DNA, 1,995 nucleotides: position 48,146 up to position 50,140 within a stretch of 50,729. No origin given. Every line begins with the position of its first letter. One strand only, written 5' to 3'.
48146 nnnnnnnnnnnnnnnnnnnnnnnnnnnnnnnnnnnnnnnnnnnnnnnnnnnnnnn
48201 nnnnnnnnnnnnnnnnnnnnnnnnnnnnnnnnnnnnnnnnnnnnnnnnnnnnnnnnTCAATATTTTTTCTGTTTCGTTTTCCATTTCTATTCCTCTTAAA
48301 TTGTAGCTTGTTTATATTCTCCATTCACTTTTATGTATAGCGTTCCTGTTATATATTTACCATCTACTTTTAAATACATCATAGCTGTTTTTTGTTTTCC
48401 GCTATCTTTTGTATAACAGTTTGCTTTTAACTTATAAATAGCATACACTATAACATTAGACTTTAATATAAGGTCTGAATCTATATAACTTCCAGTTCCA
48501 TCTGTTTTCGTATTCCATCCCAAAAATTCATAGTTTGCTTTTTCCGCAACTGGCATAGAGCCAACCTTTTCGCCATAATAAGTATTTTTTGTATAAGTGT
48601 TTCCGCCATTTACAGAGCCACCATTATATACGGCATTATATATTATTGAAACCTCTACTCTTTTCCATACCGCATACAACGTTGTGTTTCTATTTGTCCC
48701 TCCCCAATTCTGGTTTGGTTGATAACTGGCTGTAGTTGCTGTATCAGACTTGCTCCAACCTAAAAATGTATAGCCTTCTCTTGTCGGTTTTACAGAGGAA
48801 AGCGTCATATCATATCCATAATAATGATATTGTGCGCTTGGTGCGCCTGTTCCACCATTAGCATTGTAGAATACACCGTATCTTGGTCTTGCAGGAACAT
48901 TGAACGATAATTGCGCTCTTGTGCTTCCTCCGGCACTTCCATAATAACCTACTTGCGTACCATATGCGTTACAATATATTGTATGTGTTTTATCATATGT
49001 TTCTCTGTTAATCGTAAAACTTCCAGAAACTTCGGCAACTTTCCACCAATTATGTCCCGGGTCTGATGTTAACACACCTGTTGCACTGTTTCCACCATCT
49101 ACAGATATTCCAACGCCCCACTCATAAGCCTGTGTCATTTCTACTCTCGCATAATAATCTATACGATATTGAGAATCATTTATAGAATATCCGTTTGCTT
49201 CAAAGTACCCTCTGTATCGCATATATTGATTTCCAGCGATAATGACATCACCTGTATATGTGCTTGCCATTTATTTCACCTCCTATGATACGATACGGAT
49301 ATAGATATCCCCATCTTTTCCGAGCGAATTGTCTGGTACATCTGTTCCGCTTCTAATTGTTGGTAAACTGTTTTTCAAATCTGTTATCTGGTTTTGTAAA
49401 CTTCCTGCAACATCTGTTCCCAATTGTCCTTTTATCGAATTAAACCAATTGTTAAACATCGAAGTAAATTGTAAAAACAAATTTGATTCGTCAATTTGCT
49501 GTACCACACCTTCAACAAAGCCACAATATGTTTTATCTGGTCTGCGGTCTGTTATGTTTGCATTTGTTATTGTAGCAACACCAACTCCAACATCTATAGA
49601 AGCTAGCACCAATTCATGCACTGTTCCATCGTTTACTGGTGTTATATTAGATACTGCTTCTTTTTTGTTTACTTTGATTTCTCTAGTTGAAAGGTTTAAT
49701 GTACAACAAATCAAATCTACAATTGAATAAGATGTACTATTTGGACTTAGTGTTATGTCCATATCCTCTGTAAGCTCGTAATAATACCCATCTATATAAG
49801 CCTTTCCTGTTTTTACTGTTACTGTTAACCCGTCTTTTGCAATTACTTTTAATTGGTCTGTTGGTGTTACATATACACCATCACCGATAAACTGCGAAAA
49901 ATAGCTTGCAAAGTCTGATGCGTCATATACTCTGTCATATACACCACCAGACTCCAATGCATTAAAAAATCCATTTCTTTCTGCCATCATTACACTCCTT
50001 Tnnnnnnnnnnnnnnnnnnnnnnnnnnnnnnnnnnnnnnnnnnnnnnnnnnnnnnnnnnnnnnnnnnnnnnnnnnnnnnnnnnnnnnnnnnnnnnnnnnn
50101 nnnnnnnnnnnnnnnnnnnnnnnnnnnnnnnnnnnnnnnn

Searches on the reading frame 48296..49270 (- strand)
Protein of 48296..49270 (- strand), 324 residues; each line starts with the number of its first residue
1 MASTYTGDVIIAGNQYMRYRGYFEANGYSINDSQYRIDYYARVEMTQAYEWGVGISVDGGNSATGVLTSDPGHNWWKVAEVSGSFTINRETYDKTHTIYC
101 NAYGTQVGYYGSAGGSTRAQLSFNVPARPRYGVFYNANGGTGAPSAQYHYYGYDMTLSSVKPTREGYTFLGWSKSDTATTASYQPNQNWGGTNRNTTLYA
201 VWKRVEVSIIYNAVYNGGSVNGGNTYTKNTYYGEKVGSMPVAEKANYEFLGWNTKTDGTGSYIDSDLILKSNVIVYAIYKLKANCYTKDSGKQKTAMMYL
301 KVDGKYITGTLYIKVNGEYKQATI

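Call 36: search_protein_families(library=phrogs, proteins=[window:48296-49270:-], max_evalue=0.00001)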
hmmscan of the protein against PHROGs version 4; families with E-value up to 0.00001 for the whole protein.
window:48296-49270:- (324 aa): 1 family
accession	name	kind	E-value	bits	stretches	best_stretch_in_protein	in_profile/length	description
phrog_38868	-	unknown function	2.6e-06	28.5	1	297-320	13-36/49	-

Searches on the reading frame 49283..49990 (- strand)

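Call 36: search_protein_families(library=phrogs, proteins=[window:49283-49990:-], max_evalue=0.00001)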
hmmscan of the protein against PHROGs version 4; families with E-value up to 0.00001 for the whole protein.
window:49283-49990:- (235 aa): 9 families
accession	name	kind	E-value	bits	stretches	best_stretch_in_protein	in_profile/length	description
phrog_1220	-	head and packaging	6.8e-60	204.9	1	2-210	6-247/574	head protein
phrog_27282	-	unknown function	1.9e-37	130.3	1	2-206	1-219/445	-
phrog_9534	-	head and packaging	1.9e-33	117.4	1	8-182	6-180/303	head protein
phrog_5339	-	head and packaging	3.8e-30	105.8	1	1-191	3-192/633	virion structural protein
phrog_35103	-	unknown function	2.8e-26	92.8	1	18-214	12-210/916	-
phrog_18805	-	unknown function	1.4e-23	84.5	1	2-210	1-206/457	-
phrog_6779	-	tail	3.8e-14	54.1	1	30-150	21-155/276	tail protein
phrog_17342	-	unknown function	3e-10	40.9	1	26-150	20-157/326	-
phrog_13571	-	head and packaging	5.9e-06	26.8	1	23-148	14-147/356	virion structural protein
